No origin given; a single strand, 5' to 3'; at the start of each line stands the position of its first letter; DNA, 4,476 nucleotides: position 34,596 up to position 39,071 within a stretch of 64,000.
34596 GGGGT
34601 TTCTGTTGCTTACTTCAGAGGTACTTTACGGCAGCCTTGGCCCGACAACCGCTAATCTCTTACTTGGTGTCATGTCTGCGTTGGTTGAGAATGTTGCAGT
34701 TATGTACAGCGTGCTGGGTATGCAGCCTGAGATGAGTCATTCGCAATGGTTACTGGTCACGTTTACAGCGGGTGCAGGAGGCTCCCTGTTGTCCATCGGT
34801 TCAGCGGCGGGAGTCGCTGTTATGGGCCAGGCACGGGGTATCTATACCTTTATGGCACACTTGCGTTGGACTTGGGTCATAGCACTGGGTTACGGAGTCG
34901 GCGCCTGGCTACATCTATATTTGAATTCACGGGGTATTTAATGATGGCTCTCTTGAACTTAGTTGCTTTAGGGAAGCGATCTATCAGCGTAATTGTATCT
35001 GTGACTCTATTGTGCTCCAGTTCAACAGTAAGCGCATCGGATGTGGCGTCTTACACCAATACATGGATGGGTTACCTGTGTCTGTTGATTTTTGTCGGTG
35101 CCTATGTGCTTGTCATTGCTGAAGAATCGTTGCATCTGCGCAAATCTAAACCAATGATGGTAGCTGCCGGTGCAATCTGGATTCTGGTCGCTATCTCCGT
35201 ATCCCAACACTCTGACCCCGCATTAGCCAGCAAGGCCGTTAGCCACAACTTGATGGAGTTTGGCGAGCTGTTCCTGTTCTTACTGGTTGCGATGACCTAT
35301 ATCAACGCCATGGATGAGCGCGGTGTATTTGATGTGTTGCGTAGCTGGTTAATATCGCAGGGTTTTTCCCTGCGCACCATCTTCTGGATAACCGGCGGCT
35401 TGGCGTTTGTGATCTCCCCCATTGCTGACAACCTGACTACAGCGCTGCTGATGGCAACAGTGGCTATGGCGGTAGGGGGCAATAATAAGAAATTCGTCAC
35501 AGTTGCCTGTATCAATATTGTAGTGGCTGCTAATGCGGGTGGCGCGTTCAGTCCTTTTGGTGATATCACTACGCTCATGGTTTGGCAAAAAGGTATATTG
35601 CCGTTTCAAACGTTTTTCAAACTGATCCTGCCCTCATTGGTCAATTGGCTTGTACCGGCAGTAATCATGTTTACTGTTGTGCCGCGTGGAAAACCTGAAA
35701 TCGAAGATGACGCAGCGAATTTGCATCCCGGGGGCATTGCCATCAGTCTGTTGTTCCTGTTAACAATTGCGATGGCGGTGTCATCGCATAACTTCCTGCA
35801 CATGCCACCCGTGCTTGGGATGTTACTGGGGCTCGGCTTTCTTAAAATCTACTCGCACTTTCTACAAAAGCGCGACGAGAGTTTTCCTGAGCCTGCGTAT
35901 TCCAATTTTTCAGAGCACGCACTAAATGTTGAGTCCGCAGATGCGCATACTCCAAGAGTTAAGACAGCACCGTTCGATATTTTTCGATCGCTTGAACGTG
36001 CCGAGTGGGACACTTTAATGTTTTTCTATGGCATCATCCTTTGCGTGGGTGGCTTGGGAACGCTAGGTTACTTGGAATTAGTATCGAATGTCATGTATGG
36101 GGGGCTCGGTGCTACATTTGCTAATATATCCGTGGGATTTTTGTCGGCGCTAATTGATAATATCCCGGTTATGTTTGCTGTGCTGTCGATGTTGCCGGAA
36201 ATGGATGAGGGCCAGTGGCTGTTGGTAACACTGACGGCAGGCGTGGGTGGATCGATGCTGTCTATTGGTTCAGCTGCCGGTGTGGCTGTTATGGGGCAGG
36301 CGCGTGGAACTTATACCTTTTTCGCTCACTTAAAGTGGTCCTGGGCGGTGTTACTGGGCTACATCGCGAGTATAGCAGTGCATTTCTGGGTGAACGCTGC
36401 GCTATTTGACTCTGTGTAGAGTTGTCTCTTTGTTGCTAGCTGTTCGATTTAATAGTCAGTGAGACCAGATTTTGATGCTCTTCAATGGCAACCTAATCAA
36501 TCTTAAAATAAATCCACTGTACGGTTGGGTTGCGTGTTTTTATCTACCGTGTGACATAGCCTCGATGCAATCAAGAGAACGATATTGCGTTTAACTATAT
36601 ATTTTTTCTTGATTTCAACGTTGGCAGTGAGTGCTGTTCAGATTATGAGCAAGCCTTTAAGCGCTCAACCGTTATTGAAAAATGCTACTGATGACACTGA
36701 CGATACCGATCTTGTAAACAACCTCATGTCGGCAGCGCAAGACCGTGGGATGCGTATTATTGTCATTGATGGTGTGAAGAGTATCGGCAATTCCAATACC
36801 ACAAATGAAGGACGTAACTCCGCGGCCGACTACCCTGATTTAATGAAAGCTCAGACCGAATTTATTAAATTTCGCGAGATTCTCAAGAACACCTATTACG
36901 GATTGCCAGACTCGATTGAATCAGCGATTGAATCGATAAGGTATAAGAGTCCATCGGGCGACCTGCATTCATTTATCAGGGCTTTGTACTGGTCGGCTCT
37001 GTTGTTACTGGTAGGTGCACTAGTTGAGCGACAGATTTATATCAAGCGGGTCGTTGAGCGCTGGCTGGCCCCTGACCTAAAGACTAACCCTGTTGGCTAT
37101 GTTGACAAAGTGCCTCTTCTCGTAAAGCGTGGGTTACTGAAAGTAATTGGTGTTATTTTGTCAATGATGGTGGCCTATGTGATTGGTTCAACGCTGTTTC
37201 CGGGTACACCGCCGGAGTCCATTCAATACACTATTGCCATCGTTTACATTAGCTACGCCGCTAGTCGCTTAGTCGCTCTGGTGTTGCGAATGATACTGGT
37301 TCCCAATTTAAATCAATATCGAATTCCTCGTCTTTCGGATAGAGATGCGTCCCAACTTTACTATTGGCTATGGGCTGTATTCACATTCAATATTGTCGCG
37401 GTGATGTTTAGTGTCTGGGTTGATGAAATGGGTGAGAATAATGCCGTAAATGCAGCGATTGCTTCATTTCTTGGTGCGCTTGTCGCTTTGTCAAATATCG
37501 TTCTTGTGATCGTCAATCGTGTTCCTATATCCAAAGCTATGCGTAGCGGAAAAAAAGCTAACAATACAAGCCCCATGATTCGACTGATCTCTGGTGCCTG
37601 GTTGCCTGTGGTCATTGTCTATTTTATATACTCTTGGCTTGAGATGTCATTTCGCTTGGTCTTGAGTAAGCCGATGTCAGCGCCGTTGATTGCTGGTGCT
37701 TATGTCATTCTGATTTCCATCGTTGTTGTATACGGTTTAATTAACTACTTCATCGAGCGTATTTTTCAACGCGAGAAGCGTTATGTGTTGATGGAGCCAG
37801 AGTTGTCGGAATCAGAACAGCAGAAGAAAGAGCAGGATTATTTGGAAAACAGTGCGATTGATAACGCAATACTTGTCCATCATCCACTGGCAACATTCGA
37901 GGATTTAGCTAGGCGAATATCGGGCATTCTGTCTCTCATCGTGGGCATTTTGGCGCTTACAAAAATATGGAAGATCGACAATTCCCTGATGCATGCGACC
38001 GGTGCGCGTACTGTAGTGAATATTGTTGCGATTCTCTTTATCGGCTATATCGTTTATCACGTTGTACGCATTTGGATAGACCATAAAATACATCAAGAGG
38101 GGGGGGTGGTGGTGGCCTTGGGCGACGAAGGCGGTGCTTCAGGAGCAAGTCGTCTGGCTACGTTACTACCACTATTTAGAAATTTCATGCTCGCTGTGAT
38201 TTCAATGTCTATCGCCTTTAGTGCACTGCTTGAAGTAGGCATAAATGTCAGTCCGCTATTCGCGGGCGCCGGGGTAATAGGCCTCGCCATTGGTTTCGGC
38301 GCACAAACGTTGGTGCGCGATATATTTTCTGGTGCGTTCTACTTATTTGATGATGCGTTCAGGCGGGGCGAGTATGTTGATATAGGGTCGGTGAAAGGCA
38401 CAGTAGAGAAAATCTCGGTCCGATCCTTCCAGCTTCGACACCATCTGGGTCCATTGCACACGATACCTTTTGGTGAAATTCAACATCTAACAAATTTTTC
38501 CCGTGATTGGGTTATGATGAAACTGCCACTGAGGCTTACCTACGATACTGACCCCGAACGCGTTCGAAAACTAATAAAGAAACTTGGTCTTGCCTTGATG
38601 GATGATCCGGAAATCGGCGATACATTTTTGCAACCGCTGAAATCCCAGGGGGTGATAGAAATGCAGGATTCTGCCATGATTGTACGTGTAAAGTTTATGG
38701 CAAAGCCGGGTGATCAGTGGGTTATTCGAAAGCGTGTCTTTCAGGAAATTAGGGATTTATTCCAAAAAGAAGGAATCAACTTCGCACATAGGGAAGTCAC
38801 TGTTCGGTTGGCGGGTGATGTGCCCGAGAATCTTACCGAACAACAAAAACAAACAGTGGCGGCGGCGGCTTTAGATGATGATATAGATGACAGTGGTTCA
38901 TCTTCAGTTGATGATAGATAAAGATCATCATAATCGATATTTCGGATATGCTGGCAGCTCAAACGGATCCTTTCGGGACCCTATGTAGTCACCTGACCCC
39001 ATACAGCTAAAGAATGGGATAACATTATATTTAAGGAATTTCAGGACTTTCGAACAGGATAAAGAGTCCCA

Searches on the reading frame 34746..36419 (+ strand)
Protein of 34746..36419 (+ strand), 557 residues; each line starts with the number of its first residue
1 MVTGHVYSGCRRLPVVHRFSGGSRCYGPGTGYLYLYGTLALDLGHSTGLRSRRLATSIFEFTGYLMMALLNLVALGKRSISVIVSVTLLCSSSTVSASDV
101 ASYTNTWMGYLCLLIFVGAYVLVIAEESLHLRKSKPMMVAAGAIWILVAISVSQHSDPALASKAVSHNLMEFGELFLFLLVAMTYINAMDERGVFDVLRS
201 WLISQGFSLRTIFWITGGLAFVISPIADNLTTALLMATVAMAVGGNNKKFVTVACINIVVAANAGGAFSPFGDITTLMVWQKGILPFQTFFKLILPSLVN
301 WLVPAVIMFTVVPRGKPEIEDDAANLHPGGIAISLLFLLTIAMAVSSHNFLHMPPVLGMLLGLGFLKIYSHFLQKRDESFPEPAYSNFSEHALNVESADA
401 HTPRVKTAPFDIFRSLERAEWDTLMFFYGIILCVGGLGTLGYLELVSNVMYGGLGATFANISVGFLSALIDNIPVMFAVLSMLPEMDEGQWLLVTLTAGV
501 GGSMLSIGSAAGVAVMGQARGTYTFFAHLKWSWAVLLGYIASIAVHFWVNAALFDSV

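Call 15: search_protein_families(library=pfam, proteins=[window:34746-36419:+], max_evalue=0.001)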
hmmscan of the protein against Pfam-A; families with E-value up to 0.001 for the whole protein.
window:34746-36419:+ (557 aa): 1 family
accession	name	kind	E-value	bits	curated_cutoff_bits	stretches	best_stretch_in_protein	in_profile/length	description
PF03600.22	CitMHS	-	1.9e-37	129.6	31.9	1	120-499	1-336/336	Citrate transporter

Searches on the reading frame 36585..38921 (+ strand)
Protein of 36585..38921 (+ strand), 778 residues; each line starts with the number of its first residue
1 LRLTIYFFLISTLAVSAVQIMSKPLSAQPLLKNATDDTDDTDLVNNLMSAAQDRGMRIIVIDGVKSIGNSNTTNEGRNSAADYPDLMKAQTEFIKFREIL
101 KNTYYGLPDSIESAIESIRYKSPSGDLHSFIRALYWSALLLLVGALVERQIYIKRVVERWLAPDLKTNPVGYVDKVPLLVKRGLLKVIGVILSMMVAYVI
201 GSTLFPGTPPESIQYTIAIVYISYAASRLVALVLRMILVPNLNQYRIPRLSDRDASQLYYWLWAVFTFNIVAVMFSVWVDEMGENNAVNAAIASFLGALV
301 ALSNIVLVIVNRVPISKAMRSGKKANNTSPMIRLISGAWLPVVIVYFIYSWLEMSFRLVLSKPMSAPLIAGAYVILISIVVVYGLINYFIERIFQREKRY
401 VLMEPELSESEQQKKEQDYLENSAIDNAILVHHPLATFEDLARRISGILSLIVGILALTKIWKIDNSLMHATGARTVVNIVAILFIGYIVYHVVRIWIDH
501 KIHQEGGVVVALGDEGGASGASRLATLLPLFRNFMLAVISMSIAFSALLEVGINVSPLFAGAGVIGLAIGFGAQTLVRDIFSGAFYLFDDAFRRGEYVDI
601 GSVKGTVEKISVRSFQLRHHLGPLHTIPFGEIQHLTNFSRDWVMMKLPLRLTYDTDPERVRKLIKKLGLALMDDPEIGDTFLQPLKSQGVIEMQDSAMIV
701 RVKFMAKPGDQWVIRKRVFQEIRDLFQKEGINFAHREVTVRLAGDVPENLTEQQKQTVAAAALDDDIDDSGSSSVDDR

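Call 15: search_protein_families(library=pfam, proteins=[window:36585-38921:+], max_evalue=0.001)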
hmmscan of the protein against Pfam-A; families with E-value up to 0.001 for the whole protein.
window:36585-38921:+ (778 aa): 3 families
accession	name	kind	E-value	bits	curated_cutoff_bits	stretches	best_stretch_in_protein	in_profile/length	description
PF00924.24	MS_channel_2nd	-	2.8e-13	50.2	20.2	1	575-640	1-68/68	Mechanosensitive ion channel, beta-domain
PF21082.3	MS_channel_3rd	-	7.8e-08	33.1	21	1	651-733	7-88/88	Mechanosensitive ion channel MscS, C-terminal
PF21088.3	MS_channel_1st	-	2.7e-05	24.5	23.1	1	543-574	11-42/42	Mechanosensitive ion channel, transmembrane helices 2/3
